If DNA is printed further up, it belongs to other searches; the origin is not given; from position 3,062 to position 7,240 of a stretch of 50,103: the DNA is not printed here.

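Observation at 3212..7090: Replisome-in-one-polypeptide: SF3 helicase + AEP primase + exonuclease + family-B polymerase fusion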

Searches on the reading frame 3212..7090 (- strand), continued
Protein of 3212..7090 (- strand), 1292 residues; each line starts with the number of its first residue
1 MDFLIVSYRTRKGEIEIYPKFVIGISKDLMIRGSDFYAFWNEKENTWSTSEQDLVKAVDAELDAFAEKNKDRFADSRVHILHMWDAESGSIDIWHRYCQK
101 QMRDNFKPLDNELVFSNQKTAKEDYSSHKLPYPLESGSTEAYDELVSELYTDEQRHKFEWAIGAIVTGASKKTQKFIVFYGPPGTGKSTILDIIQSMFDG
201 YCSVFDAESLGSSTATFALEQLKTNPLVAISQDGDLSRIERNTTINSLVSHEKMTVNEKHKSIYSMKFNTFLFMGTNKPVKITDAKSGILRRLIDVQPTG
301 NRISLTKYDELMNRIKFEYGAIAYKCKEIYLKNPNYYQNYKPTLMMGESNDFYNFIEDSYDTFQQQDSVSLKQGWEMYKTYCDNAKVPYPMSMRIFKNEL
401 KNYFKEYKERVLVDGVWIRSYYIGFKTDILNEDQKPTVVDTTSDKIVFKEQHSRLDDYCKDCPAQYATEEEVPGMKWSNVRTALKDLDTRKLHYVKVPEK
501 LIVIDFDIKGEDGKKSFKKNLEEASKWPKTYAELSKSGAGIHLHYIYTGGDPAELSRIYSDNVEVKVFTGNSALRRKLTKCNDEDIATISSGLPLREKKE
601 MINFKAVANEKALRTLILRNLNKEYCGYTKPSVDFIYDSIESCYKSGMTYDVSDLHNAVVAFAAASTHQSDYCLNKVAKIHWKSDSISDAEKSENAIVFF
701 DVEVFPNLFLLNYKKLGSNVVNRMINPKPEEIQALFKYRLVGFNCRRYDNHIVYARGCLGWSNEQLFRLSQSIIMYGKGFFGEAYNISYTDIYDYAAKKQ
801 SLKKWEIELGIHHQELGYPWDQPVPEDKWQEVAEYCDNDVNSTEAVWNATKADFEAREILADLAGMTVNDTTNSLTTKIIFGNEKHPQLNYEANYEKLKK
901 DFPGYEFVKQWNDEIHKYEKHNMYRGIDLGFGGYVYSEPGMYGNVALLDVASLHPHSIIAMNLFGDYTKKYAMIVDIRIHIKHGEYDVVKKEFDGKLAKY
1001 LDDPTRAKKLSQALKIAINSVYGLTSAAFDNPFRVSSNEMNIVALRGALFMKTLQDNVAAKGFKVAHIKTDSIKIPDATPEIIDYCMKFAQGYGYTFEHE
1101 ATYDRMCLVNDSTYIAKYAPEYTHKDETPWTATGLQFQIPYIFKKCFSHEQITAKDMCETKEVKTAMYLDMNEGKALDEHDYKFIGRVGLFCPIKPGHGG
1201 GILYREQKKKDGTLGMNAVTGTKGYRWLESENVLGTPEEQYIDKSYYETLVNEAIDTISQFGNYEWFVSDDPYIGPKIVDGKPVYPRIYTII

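Call 52: search_solved_structures(query=A4, max_evalue=1)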
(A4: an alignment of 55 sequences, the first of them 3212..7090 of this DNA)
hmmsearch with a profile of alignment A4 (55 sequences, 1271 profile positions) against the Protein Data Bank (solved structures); distinct sequences matched with E-value up to 1: 44.
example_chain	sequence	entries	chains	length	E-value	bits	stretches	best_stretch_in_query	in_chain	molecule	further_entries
7ola_A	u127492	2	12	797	4.2e-15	57.8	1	36-436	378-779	DNA primase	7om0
3k57_A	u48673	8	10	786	2.2e-06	29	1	1004-1072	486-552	DNA polymerase II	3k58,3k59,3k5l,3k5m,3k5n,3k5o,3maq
1q8i_A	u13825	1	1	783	3.1e-06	28.5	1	1004-1072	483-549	DNA polymerase II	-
6k9c_A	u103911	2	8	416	3.5e-06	28.3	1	177-288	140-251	Primase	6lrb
6k9e_A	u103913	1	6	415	3.7e-06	28.2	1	177-288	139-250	Primase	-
8zjr_M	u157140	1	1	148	0.0046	18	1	351-432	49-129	DNA-binding protein RFX5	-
6wya_A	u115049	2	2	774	0.023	15.7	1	918-1082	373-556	DNA polymerase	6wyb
9mj5_S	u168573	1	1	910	0.032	15.2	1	1010-1090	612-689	DNA polymerase alpha catalytic subunit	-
5iud_A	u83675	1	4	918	0.033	15.1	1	1010-1090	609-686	DNA polymerase alpha catalytic subunit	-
4q5v_A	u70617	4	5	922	0.033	15.1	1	1010-1090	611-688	DNA polymerase alpha catalytic subunit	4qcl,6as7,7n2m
8vy3_C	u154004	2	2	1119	0.044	14.7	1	1010-1090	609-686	DNA polymerase alpha catalytic subunit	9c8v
5exr_C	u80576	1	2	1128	0.045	14.7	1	1010-1090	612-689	DNA polymerase alpha catalytic subunit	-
7u5c_C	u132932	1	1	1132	0.045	14.7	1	1010-1090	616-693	DNA polymerase alpha catalytic subunit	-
8d0b_F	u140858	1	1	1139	0.046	14.7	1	1010-1090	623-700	DNA polymerase alpha catalytic subunit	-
7opl_A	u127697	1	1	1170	0.047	14.6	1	1010-1090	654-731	DNA polymerase alpha catalytic subunit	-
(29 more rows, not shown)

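Call 57: search_protein_families(library=ncbifam, proteins=[window:3212-7090:-], max_evalue=0.1)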
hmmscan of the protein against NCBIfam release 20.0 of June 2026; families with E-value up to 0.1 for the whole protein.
window:3212-7090:- (1292 aa): 12 families
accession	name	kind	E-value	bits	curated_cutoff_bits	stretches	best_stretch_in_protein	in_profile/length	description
TIGR01613.1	primase_Cterm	subfamily_domain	1.5e-15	56.9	108.7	1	160-388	62-297/304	phage/plasmid primase, P4 family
NF004422.0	PRK05762.1-4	equivalog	2.7e-06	26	1103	1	932-1073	405-553/789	DNA polymerase II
NF004421.0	PRK05762.1-2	equivalog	2.9e-06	25.9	570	1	932-1073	413-560/795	DNA polymerase II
NF004420.0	PRK05762.1-1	equivalog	1.5e-05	23.8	1435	1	932-1073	401-549/783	DNA polymerase II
NF011296.0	PRK14709.1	subfamily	0.00055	18.7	613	1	161-323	193-354/469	hypothetical protein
TIGR03922.1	T7SS_EccA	equivalog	0.019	13.5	466.65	1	172-200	310-338/557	type VII secretion AAA-ATPase EccA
TIGR00041.1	DTMP_kinase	equivalog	0.021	14.6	83.25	1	173-216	3-48/196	dTMP kinase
TIGR00635.1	ruvB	equivalog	0.023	13.8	299.05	1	170-212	26-68/305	Holliday junction branch migration DNA helicase RuvB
TIGR01448.2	helicase_RecD2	equivalog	0.025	12.7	500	1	107-199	263-356/713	SF1B family DNA helicase RecD2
NF009881.0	PRK13341.1-2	equivalog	0.027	12.3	651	1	177-196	55-74/736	AAA family ATPase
NF003229.0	PRK04195.1-5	equivalog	0.049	12.3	280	0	162-195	33-65/413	replication factor C large subunit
NF007601.2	PRK10247.1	equivalog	0.082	12.4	292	0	173-199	26-52/204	iron efflux ABC transporter ATP-binding subunit FetA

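Call 59: search_dna_similar(query=window:3212-7090:-, collection=phages, mode=protein, max_rows=45, rows=spread)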
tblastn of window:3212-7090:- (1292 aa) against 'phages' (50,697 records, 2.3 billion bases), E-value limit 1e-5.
Records with a match: 429; places in all: 429; records where one place covers at least 80% of the query: 252.
Best place of each record, by identity: <60% 429.
By first word of the organism name: Enterococcus 97; Arthrobacter 95; Gordonia 55; Streptomyces 54; Pseudomonas 37; Lactococcus 24; Siphovirus 12; Curtobacterium 7; Listeria 7; Rhodobacter 7; and 18 more.
By host as written in the record: Arthrobacter sp. ATCC 21022 62; Gordonia rubripertincta NRRL B-16540 36; Enterococcus faecalis 34; Streptomyces griseus ATCC 10137 18; Lactococcus lactis 18; Arthrobacter globiformis B-2979 15; Gordonia terrae 3612 15; Pseudomonas aeruginosa 15; and 96 more.
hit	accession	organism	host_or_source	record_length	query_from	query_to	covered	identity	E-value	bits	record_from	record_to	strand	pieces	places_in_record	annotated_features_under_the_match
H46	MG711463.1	Faecalibacterium phage FP_oengus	Faecalibacterium prausnitzii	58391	1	1278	99%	59.7%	0e+0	1560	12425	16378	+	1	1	helicase/polymerase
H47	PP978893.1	Arthrobacter phage MiniBagel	Arthrobacter sp. ATCC 21022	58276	1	1270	98%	49.6%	0e+0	1209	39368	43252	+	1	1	56: DNA primase/polymerase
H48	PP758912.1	Gordonia phage Petito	Gordonia rubripertincta NRRL B-16540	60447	1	1271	98%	49.3%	0e+0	1228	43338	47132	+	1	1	64: DNA primase/polymerase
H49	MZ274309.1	Arthrobacter phage CastorTray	Arthrobacter sp. ATCC 21022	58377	1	1270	98%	49.2%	0e+0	1201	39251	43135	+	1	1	59: DNA primase/polymerase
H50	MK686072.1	Streptomyces phage RosaAsantewaa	Streptomyces mirabilis NRRL B-2400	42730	1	1268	98%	49.2%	0e+0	1209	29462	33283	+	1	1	39: DNA primase/polymerase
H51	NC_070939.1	Arthrobacter phage Tribby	Arthrobacter sp. ATCC 21022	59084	1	1284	99%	48.5%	0e+0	1202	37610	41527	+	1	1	DNA primase/polymerase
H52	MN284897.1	Arthrobacter phage NapoleonB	Arthrobacter sp. ATCC 21022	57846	1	1284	99%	48.5%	0e+0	1199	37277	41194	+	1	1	61: DNA primase/polymerase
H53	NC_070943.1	Arthrobacter phage Heisenberger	Arthrobacter sp. ATCC 21022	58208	1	1284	99%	48.5%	0e+0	1196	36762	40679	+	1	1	DNA primase/polymerase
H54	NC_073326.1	Arthrobacter phage Teacup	Arthrobacter sp. ATCC 21022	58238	1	1270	98%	48.9%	0e+0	1201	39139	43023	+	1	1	57: DNA polymerase/primase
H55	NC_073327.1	Arthrobacter phage Niktson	Arthrobacter sp. ATCC 21022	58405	1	1272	98%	48.8%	0e+0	1202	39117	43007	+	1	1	DNA polymerase/primase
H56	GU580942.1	Rhodococcus phage ReqiPoco6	Rhodococcus equi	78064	1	1264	98%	49.0%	0e+0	1212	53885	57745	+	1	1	gp072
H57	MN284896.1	Gordonia phage OhMyWard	Gordonia rubripertincta NRRL B-16540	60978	1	1271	98%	48.4%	0e+0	1187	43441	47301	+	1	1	60: DNA primase/polymerase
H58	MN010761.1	Gordonia phage Kenosha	Gordonia rubripertincta NRRL B-16540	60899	1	1264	98%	48.6%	0e+0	1195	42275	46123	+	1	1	60: DNA primase/polymerase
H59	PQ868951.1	Curtobacterium phage Pippin15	Curtobacterium flaccumfaciens NRRL ...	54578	1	1269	98%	48.1%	0e+0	1170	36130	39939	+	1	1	56: DNA primase/polymerase | 57: hypothetical protein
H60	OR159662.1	Arthrobacter phage MrAaronian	Arthrobacter globiformis B-2979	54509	1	1274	99%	47.9%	0e+0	1140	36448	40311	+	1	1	56: DNA primase/polymerase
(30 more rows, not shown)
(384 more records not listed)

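Call 60: find_encoding_contigs(protein=window:3212-7090:-, flank=3000, max_places=6)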
Protein window:3212-7090:- (1292 aa): 3 contigs read that carry it; 1 place shown.
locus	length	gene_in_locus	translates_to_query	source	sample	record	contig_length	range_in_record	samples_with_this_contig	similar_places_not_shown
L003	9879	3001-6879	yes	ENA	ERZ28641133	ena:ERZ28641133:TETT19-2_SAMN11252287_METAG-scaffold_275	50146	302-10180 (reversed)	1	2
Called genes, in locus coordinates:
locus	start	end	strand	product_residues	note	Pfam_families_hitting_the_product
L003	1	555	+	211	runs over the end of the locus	-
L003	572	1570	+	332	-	PF19880:DUF6353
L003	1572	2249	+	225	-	-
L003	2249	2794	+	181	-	-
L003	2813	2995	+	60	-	-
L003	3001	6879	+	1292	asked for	PF19263:DUF5906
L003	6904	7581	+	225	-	PF24083:Phage_ssDNA_bind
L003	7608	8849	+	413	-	-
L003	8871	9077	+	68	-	-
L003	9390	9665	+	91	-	-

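Call 63: search_solved_structures(query=A1, max_evalue=0.0001, show_alignments=1)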
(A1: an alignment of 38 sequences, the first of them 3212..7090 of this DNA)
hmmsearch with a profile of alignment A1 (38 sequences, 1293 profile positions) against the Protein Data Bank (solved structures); distinct sequences matched with E-value up to 0.0001: 2.
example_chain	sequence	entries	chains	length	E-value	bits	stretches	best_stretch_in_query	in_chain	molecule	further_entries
3k57_A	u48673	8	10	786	2.4e-05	25.4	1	932-1074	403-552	DNA polymerase II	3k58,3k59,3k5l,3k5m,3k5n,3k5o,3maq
1q8i_A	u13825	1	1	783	3.5e-05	24.8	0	932-1074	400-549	DNA polymerase II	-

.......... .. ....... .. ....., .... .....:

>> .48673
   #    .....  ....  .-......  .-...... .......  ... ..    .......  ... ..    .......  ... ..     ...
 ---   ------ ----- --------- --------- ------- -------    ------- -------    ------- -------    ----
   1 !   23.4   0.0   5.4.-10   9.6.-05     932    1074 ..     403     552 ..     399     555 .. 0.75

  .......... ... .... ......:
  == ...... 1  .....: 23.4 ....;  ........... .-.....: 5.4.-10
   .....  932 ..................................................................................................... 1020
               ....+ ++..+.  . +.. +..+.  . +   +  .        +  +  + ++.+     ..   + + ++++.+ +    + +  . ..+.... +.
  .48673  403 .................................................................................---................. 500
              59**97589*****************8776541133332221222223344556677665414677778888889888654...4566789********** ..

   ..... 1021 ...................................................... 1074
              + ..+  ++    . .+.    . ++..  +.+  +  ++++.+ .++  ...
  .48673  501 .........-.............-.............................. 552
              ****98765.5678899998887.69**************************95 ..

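Call 74: find_encoding_contigs(protein=P0004, flank=8000, max_places=1)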
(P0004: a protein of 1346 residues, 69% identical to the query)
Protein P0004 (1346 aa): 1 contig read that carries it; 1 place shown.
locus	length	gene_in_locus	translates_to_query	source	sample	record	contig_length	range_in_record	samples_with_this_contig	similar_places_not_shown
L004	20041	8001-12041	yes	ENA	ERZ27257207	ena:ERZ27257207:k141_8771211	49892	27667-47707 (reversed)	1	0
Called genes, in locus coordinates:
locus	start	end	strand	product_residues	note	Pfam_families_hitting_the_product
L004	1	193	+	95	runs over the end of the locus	-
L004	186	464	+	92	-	-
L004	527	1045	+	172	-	-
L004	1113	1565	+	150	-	-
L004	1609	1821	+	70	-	-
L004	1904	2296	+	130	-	-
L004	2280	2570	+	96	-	-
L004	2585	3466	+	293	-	PF19880:DUF6353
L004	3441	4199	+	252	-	PF19880:DUF6353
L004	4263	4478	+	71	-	-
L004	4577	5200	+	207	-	-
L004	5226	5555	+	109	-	-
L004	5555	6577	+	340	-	PF19880:DUF6353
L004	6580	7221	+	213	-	-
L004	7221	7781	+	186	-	-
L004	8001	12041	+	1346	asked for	PF19263:DUF5906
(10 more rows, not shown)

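Call 75: find_encoding_contigs(protein=P0021, flank=8000, max_places=1)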
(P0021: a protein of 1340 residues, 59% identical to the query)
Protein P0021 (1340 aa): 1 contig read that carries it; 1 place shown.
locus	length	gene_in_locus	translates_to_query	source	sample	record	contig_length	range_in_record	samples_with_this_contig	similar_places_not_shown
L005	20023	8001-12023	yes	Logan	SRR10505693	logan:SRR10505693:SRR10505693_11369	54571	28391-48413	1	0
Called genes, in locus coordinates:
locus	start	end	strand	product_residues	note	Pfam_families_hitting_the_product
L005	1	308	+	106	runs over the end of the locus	-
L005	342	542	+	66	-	-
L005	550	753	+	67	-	-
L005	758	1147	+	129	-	-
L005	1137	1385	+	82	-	-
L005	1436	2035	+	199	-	-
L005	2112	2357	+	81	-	-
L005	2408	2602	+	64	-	-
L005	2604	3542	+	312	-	PF19880:DUF6353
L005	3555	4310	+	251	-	PF19880:DUF6353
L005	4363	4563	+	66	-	-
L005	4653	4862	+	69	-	-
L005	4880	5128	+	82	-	-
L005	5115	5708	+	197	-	-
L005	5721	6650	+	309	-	PF19880:DUF6353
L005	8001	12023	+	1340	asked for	PF19263:DUF5906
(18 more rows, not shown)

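Call 76: find_encoding_contigs(protein=P0018, flank=8000, max_places=1)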
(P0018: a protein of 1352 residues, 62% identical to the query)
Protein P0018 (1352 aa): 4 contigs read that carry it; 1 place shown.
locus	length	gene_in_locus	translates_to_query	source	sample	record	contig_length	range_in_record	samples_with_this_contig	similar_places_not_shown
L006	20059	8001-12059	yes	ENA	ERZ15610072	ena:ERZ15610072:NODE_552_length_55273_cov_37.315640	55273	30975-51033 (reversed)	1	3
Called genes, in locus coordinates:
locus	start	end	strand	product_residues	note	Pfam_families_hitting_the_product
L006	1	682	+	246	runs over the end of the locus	-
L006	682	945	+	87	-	-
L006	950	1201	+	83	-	-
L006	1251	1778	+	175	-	-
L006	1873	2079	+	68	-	PF09723:Zn_ribbon_8 (weak)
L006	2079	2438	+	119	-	-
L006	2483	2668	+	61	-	-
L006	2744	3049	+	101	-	-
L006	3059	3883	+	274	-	PF19880:DUF6353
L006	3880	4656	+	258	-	PF19880:DUF6353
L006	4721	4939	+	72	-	-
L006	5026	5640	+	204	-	-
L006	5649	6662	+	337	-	PF19880:DUF6353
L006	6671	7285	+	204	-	-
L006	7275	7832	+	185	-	-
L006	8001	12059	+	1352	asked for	PF19263:DUF5906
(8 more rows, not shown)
